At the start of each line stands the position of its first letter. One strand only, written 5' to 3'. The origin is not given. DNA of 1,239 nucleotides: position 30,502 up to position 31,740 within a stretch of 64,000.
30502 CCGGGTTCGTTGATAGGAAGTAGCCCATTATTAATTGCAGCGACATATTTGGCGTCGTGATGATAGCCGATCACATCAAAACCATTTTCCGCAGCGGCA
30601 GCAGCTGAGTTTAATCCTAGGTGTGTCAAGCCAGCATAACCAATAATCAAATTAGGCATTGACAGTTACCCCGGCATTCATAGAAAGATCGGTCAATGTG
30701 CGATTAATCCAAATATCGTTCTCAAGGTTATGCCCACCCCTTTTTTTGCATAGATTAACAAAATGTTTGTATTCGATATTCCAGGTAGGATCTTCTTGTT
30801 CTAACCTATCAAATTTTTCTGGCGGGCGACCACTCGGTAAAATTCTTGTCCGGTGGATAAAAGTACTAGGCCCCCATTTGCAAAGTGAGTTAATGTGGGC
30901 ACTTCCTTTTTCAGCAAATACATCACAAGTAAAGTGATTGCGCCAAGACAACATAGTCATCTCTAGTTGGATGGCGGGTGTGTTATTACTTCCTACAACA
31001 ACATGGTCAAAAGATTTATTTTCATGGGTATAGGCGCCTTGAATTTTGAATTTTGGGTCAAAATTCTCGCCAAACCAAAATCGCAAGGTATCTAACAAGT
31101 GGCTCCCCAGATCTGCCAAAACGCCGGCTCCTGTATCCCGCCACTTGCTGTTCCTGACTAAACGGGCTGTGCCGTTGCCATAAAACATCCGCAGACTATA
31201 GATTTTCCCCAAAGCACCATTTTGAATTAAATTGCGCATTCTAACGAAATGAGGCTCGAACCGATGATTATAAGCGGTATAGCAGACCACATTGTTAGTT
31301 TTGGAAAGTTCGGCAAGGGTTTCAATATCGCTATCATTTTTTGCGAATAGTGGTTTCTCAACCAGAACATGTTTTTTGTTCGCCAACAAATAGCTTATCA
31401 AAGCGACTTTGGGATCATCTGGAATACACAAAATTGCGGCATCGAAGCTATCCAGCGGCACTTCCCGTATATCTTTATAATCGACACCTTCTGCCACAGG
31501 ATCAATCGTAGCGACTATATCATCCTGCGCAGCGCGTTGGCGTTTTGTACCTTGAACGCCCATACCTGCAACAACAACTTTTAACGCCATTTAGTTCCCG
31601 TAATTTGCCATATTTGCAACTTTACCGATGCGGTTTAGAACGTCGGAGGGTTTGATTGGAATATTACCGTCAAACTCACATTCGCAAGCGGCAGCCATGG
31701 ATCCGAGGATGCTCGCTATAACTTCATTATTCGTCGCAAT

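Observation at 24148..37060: Self-sufficient modified-heptose module with its own transaldolase and split transketolase, next to the phosphoramidate genes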

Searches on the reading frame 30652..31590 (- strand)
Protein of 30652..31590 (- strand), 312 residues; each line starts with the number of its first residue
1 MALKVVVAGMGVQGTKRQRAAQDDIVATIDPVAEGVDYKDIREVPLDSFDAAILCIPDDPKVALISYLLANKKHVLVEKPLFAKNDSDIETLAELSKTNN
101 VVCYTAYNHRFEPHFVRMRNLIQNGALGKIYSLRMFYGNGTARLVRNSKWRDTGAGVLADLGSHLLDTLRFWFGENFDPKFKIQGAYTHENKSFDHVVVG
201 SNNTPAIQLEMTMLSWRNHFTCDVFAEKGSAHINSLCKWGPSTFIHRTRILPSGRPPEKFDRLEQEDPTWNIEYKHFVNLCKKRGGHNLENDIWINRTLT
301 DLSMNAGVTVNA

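Call 4: search_protein_families(library=pfam, proteins=[window:30652-31590:-])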
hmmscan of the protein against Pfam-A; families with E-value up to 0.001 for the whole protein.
window:30652-31590:- (312 aa): 3 families
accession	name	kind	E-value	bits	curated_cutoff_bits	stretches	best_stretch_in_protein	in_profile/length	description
PF22725.1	GFO_IDH_MocA_C3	-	3.4e-13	50.1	27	1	115-231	1-123/124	GFO/IDH/MocA C-terminal domain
PF01408.29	GFO_IDH_MocA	-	2.6e-09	38.3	24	1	34-106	49-119/120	Oxidoreductase family, NAD-binding Rossmann fold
PF02894.22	GFO_IDH_MocA_C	-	4.3e-09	36.9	22.9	1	119-194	1-79/218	Oxidoreductase family, C-terminal alpha/beta domain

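Call 6: search_protein_families(library=ncbifam, proteins=[window:30652-31590:-], max_evalue=0.00001)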
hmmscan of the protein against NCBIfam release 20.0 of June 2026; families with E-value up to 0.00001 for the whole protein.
window:30652-31590:- (312 aa): 6 families
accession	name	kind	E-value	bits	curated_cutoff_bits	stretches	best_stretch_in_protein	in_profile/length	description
NF040723.1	UDP-GlcNAcDh_Arch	equivalog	6.4e-15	55.4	450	1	37-231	49-235/302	UDP-N-acetylglucosamine 3-dehydrogenase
TIGR04380.1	myo_inos_iolG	equivalog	6.8e-14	51.5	355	1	47-181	63-193/330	inositol 2-dehydrogenase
NF041392.1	XylDh_Gfo6_Halo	equivalog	2.8e-13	49.4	350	1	20-197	53-233/350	D-xylose 1-dehydrogenase Gfo6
NF052479.1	LevoglcsnDh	equivalog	2.5e-12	46.2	650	1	48-175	73-204/386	levoglucosan dehydrogenase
NF008607.0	PRK11579.1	subfamily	2.6e-12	46.4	330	1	49-176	65-192/346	oxidoreductase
NF007574.0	PRK10206.1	equivalog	4.5e-08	32.5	352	1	50-183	67-197/345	oxidoreductase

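Call 57: search_solved_structures(query=window:30652-31590:-, show_alignments=0, max_evalue=0.01)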
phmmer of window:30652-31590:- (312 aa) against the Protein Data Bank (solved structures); distinct sequences matched with E-value up to 0.01: 53.
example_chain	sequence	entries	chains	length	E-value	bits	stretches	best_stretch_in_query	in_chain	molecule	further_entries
3ezy_A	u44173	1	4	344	2.3e-13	53.1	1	37-182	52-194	Dehydrogenase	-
3kux_A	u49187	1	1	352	4.2e-09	39.1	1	48-174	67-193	Putative oxidoreductase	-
4hkt_A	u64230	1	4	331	4.5e-09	39.1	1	35-176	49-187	Inositol 2-dehydrogenase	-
6a3f_A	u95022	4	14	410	5.3e-09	38.8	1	71-175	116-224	Putative dehydrogenase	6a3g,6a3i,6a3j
3gdo_A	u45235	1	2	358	6.4e-09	38.6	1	69-174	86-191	Uncharacterized oxidoreductase yvaA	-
3gfg_A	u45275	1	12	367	6.8e-09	38.5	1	69-174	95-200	Uncharacterized oxidoreductase yvaA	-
3fhl_A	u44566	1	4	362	1e-08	37.9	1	38-199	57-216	Putative oxidoreductase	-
3e18_A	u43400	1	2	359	5.9e-08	35.4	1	47-176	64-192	oxidoreductase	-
2o48_X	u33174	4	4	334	8.3e-08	34.9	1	62-245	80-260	Dimeric dihydrodiol dehydrogenase | Trans-1,2-dihydrobenzene-1,2-diol dehydrogenase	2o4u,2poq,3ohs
4had_A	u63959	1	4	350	1.6e-07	34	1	46-175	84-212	Probable oxidoreductase protein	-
3ip3_A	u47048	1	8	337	2.3e-07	33.4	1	68-178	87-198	Oxidoreductase, putative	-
6jw6_A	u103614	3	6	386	2.8e-07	33.2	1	50-174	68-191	Dehydrogenase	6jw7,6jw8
3db2_A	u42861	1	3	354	7.4e-07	31.8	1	49-174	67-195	putative NADPH-dependent oxidoreductase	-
3e82_A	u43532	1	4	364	9.1e-07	31.5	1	49-176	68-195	Putative oxidoreductase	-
4h3v_A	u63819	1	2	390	1.3e-06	31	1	47-176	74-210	Oxidoreductase domain protein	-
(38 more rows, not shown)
